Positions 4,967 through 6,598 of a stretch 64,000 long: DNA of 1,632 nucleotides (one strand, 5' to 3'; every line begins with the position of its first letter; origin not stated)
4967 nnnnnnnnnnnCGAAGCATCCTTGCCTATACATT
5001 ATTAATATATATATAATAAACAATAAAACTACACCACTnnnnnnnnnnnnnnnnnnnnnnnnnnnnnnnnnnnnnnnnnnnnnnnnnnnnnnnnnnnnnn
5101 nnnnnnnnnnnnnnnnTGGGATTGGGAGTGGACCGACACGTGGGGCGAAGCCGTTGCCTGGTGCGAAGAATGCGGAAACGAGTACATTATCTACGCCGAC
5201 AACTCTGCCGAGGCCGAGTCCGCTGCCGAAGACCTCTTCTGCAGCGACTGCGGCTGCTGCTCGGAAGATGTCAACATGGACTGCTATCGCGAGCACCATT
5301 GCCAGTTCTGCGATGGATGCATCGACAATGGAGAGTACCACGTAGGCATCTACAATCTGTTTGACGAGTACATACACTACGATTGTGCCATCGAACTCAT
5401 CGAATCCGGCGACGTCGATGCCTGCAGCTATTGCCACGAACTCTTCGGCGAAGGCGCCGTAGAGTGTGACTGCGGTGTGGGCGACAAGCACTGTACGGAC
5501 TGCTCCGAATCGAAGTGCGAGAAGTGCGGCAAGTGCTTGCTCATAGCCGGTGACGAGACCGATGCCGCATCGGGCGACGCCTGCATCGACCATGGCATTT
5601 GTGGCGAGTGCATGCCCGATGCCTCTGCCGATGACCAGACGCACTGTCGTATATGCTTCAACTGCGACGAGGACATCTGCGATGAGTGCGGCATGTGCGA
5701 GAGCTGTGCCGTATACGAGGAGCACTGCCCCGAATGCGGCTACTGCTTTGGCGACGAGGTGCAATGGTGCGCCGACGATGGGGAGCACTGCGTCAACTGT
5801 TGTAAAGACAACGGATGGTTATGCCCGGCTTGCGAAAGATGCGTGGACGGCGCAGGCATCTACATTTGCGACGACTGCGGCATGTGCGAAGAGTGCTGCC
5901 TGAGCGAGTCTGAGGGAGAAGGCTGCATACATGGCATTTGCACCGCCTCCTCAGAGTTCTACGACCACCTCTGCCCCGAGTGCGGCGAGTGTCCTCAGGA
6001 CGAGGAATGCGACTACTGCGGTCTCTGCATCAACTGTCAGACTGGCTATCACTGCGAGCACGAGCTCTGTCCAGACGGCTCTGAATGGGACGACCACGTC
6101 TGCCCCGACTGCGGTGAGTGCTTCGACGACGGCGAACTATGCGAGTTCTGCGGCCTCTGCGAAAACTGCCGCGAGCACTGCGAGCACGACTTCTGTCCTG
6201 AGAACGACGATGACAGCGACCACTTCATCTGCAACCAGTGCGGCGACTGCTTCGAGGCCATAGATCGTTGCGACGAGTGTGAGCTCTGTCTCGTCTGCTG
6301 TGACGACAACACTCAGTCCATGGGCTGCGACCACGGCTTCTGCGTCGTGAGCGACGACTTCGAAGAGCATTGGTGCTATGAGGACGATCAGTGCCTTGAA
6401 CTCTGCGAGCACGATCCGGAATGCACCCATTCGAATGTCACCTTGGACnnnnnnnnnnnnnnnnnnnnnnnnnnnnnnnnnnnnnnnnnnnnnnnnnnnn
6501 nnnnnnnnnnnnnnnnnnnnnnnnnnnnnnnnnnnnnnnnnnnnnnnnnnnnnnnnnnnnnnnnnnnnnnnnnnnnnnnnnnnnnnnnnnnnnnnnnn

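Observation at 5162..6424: About 80 cysteines in ~420 residues, arranged as tandem CPxCGxC - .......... - CxH modules in a secreted protein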

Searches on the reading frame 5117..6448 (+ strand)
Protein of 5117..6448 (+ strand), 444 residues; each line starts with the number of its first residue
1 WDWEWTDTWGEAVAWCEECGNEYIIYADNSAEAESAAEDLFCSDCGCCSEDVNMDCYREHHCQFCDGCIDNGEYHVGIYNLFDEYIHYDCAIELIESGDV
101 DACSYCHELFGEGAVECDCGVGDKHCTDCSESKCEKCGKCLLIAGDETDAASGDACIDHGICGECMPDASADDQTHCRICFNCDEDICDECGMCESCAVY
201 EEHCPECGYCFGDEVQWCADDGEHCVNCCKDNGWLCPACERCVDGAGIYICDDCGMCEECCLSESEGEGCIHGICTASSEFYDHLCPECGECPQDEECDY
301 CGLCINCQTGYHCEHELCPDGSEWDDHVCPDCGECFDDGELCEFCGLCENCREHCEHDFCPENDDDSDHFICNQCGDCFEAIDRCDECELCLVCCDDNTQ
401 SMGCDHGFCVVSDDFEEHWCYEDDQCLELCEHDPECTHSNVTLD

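Call 6: find_homologous_proteins(query=window:5117-6448:+, max_evalue=0.001)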
Query window:5117-6448:+ (444 aa): 5 proteins with E <= 0.001 among 1421 candidates.
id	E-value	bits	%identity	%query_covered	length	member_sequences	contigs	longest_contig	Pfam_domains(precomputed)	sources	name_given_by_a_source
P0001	5.2e-93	331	54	70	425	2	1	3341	-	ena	-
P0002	2.8e-91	325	44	88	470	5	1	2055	-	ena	-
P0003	8.1e-49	185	46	56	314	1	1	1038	-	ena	-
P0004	2.0e-4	39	35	52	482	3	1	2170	PF06250.18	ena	-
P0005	9.3e-4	36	36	39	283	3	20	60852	-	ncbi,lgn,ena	-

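Call 20: predict_structure(alignment_id=A2)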
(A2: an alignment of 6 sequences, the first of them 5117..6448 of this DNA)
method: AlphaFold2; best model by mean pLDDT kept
length: 444 residues; sequences in the alignment: 6
mean_pLDDT: 56.3   pTM: 0.27
mean pLDDT of the five models: 56.3, 54.0, 51.5, 50.8, 47.0
residues with pLDDT >= 90: 17; 70-90: 88; 50-70: 162; < 50: 177
segments of 3 or more residues with pLDDT < 50: 74-78, 98-188, 190-202, 212-215, 220-222, 296-300, 309-326, 335-338, 353-366, 431-444
pLDDT, mean of each block of 10 residues (from residue 1): 87 89 91 88 85 83 76 48 58 53 36 34 29 34 30 33 38 34 43 47 53 49 62 74 66 76 66 66 65 52 56 37 47 50 52 42 47 62 68 69 56 58 56 42 33
secondary structure, 60 per line:
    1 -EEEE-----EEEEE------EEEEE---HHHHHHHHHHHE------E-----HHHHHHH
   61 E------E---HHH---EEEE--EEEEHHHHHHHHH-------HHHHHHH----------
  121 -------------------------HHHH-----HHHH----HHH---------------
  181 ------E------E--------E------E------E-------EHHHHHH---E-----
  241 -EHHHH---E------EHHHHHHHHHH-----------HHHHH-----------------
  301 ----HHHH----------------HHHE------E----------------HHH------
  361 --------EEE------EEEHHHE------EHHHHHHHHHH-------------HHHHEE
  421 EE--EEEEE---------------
elements in order: E2-5 E11-15 E22-26 H30-40 H54-60 E78-81 E84-87 H88-96 H104-110 H146-149 H155-158 H226-231 H243-246 H258-267 H279-283 H305-308 E369-371 E378-380 H392-401 H415-418 E419-422 E425-429

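Call 23: find_encoding_contigs(protein=P0005, flank=8000, max_places=4)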
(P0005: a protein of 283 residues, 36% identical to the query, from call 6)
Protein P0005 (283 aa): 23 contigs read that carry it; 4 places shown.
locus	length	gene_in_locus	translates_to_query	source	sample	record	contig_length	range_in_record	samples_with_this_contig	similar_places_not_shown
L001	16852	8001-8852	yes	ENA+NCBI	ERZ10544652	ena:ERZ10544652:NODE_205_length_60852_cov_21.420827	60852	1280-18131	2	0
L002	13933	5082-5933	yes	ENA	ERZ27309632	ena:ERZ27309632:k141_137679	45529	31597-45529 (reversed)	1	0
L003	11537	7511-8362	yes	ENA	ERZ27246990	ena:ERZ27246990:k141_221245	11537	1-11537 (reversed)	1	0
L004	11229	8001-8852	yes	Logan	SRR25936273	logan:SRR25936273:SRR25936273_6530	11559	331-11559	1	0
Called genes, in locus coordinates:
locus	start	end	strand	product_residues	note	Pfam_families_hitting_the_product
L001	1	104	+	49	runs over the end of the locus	-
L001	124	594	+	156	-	-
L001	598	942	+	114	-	-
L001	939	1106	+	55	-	-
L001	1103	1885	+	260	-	PF02086:MethyltransfD12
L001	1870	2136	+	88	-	-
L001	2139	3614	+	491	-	-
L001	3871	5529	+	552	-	PF16927:HisKA_7TM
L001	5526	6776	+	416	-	-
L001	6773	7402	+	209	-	PF00072:Response_reg, PF00196:GerE, PF13412:HTH_24 (faint)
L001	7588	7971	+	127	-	-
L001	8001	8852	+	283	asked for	-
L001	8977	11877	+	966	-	PF25833:Fn3_SaeA_3rd (faint), PF21910:GH85_C (faint)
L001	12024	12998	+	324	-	-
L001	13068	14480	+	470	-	PF13421:Band_7_1, PF01145:Band_7 (weak)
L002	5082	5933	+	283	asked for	-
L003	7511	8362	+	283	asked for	-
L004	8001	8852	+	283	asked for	-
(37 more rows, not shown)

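Call 24: search_protein_representatives(alignment_id=A2)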
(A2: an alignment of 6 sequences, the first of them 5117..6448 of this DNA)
Query: 6 sequences, 372 profile positions. Proteins with E-value up to 0.001 (for the whole library): 197; up to 1e-10: 147; up to 1e-30: 62. The best 150 are listed.
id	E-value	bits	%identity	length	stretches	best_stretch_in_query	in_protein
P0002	4.1e-129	447.4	-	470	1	8-332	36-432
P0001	4.7e-125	434.1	-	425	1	77-372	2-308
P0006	5.5e-119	414.1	-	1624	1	1-372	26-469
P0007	3.6e-118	411.4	-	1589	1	9-371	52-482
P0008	1.8e-112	392.7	-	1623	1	3-372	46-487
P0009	7.2e-100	351.2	-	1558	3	1-303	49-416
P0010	4.8e-95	335.3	-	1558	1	4-371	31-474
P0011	3.2e-93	329.3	-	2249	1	3-371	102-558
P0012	3.6e-74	266.6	-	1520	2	6-371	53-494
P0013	4.2e-73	263.1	-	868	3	62-367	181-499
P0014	2.1e-70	254.3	-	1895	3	72-369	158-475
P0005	2.2e-70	254.2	-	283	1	2-262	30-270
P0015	1.3e-66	241.8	-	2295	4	15-367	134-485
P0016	3.1e-65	237.2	-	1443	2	132-372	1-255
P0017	5.2e-64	233.2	-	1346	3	3-287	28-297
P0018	7.7e-64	232.6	-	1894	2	25-371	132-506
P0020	6.6e-60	219.7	-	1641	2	3-287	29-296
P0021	2.9e-59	217.6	-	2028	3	5-324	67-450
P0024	3.0e-49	184.6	-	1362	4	104-232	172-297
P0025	8.4e-47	176.6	-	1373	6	112-286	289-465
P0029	5.5e-42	160.7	-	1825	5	113-343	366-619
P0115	7.6e-18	81.3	-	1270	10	4-149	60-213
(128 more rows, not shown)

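Call 29: fold_search(model_id=the predicted structure, library=pdb)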
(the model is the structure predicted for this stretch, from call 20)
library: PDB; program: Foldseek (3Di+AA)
matches with E <= 10: 84; with E <= 0.001: 0
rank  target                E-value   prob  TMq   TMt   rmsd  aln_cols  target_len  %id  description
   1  5lpi_A                9.5e-01  0.08  0.07  0.18  10.5        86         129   19  Structure of the zinc finger array of Cep104 (released 2017-01-11)
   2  4kfz_B                1.4e+00  0.08  0.10  0.21  11.1       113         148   21  Crystal structure of LMO2 and anti-LMO2 VH complex (released 2014-01-22)
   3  2d8x_MODEL_1_A        1.5e+00  0.13  0.08  0.36   7.2        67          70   13  Solution structure of the second LIM domain of particularly interesting new Cys-His protein (PINCH) (released 2006-06-08)
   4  5t0u_D                1.6e+00  0.02  0.05  0.11  15.0       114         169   15  CTCF ZnF2-7 and DNA complex structure (released 2017-05-24)
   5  8jxc_A                1.6e+00  0.01  0.11  0.05  36.0       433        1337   16  rat megalin wingB (released 2024-06-19)
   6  2naa_MODEL_1_A        2.4e+00  0.04  0.07  0.23  12.0       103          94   20  NSD1-PHD_5-C5HCH tandem domain structure (released 2016-03-09)
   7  5fey_A                2.6e+00  0.18  0.09  0.38   3.8        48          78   27  TRIM32 RING (released 2016-05-18)
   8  8jxb_B                2.6e+00  0.01  0.10  0.05  33.1       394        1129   15  Cryo-EM structure of rat megalin wingAc (released 2024-06-19)
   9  8em7_A                2.7e+00  0.01  0.08  0.02  45.7       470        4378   16  Cryo-EM structure of LRP2 at pH 5.2 (released 2023-02-08)
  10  7qbf_C                3.1e+00  0.03  0.06  0.24  13.1        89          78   20  TC:CD320 in complex with nanobody TC-Nb34 (released 2022-03-16)
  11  1q10_MODEL_1_A        3.3e+00  0.12  0.07  0.40   3.4        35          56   17  Ensemble of 40 Structures of the Dimeric Mutant of the B1 Domain of Streptococcal Protein G (released 2003-10-14)
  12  6zu5_SDD              3.3e+00  0.09  0.07  0.39   4.3        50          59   22  Structure of the Paranosema locustae ribosome in complex with Lso2 (released 2020-11-04)
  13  5iy0_A                3.5e+00  0.13  0.07  0.11   4.6        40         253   28  PfMCM N-terminal domain double hexamer (released 2016-07-13)
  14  7mnp_B                3.7e+00  0.10  0.04  0.36   4.6        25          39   28  Crystal Structure of the ZnF2 of Nucleoporin NUP358/RanBP2 in complex with Ran-GDP (released 2022-06-15)
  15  5xfp_B                3.7e+00  0.02  0.05  0.07  13.1        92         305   15  Binary complex of PHF1 and a double stranded DNA (released 2017-09-13)
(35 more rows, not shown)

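Call 48: find_related_loci(query=A2, collection=genome_contigs, flank=6000)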
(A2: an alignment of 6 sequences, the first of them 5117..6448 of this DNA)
Query A2 (444 aa) in genome_contigs; peptide patterns used: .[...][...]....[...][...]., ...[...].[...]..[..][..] (x = any residue, [..] = any of these).
149 stretches matched a pattern; 78 encode a relative of the query (tblastn E <= 1e-3); 78 distinct loci.
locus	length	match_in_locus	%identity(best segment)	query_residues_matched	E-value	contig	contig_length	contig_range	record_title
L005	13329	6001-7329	72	1-441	0e+0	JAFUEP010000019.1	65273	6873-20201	MAG: Prevotella sp. isolate RGIG4424 Roe_deer_Omasum-3__c1205, whole genome shotgun sequence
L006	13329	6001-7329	72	1-441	0e+0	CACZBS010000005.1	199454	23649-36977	MAG: uncultured Prevotellaceae bacterium isolate RUG12472 genome assembly, contig: RUG12472_asm_5, whole genome shotgun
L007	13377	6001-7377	72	10-441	0e+0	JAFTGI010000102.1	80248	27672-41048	MAG: Prevotella sp. isolate RGIG3793 Roe_deer_Abomasum-5__c61477, whole genome shotgun sequence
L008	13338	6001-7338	72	1-443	0e+0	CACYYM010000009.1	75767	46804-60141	MAG: uncultured Bacteroidales bacterium isolate RUG12391 genome assembly, contig: RUG12391_asm_9, whole genome shotgun s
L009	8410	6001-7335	69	1-443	0e+0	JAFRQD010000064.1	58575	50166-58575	MAG: Bacteroidaceae bacterium isolate RGIG2699 Goat_Omasum-3__c625411, whole genome shotgun sequence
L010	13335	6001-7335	71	1-443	0e+0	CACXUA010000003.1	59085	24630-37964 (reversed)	MAG: uncultured Bacteroidales bacterium isolate RUG11599 genome assembly, contig: RUG11599_asm_3, whole genome shotgun s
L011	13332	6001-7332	68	1-443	0e+0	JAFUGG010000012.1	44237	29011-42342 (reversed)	MAG: Bacteroidaceae bacterium isolate RGIG4467 Roe_deer_Omasum-5__c712, whole genome shotgun sequence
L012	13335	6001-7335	70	1-442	0e+0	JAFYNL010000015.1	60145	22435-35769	MAG: Bacteroidaceae bacterium isolate RGIG7250 Water_buffalos_Cecum-3__c147759, whole genome shotgun sequence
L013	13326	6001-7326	60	1-442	4e-165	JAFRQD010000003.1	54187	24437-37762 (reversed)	MAG: Bacteroidaceae bacterium isolate RGIG2699 Goat_Omasum-3__c22256, whole genome shotgun sequence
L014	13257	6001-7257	50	21-443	7e-120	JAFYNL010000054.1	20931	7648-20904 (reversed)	MAG: Bacteroidaceae bacterium isolate RGIG7250 Water_buffalos_Cecum-3__c668645, whole genome shotgun sequence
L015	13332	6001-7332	52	1-441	1e-118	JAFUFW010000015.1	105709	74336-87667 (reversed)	MAG: Bacteroidaceae bacterium isolate RGIG4457 Roe_deer_Omasum-4__c2906, whole genome shotgun sequence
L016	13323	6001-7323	51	16-442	3e-118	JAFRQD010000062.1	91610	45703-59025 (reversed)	MAG: Bacteroidaceae bacterium isolate RGIG2699 Goat_Omasum-3__c583869, whole genome shotgun sequence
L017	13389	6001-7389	50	2-442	5e-123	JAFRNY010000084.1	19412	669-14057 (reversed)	MAG: Bacteroidaceae bacterium isolate RGIG2642 Goat_Omasum-1__c712849, whole genome shotgun sequence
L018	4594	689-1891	50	41-443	1e-115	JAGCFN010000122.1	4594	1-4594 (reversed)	MAG: Bacteroidaceae bacterium isolate RGIG9745 Yak_Omasum-4__c489319, whole genome shotgun sequence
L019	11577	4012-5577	52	39-441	1e-113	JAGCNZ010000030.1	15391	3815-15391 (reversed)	MAG: Bacteroidaceae bacterium isolate RGIG9965 Yak_Reticulum-2__c175732, whole genome shotgun sequence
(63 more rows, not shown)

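Call 78: list_cluster_members(proteins=[P0005, P0014, P0015, P0018, P0020, P0021, P0024, P0025, P0029, P0115])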
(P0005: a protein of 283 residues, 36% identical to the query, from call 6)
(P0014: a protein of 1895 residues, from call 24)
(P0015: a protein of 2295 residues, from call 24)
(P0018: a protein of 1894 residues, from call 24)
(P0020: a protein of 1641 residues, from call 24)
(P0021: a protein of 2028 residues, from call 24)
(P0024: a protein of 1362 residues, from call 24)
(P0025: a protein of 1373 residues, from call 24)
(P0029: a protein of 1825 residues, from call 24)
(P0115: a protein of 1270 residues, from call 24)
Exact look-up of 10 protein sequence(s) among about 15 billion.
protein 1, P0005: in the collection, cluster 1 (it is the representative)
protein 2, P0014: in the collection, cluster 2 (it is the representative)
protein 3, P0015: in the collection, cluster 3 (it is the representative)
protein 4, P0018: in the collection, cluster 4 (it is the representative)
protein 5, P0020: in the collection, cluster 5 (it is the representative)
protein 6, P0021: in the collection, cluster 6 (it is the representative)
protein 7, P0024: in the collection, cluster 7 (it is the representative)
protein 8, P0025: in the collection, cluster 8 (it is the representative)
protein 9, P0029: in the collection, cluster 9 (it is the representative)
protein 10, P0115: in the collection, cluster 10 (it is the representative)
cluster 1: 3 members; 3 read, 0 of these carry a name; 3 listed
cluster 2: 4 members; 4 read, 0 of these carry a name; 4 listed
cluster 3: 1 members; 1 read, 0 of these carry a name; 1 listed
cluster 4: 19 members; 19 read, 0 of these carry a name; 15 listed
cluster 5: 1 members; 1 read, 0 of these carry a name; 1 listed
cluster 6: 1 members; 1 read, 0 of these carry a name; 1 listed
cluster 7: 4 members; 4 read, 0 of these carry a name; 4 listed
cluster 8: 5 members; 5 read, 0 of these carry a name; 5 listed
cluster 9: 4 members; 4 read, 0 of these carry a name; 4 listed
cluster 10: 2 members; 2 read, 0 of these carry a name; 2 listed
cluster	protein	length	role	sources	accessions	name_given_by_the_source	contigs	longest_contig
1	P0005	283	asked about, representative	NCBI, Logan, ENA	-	-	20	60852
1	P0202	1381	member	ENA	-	-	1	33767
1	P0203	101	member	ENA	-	-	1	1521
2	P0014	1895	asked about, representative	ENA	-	-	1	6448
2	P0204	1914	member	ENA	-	-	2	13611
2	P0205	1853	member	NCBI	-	-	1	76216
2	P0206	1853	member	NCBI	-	-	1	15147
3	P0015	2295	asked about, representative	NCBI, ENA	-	-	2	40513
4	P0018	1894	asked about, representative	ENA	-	-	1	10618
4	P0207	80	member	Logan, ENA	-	-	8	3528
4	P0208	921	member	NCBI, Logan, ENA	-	-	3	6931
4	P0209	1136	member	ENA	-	-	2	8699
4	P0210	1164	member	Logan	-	-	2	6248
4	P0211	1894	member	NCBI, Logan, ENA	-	-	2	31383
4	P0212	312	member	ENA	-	-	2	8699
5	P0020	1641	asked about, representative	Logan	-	-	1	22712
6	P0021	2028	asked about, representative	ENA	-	-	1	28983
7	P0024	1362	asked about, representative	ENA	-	-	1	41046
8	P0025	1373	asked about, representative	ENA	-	-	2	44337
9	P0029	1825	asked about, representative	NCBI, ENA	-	-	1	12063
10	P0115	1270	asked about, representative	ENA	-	-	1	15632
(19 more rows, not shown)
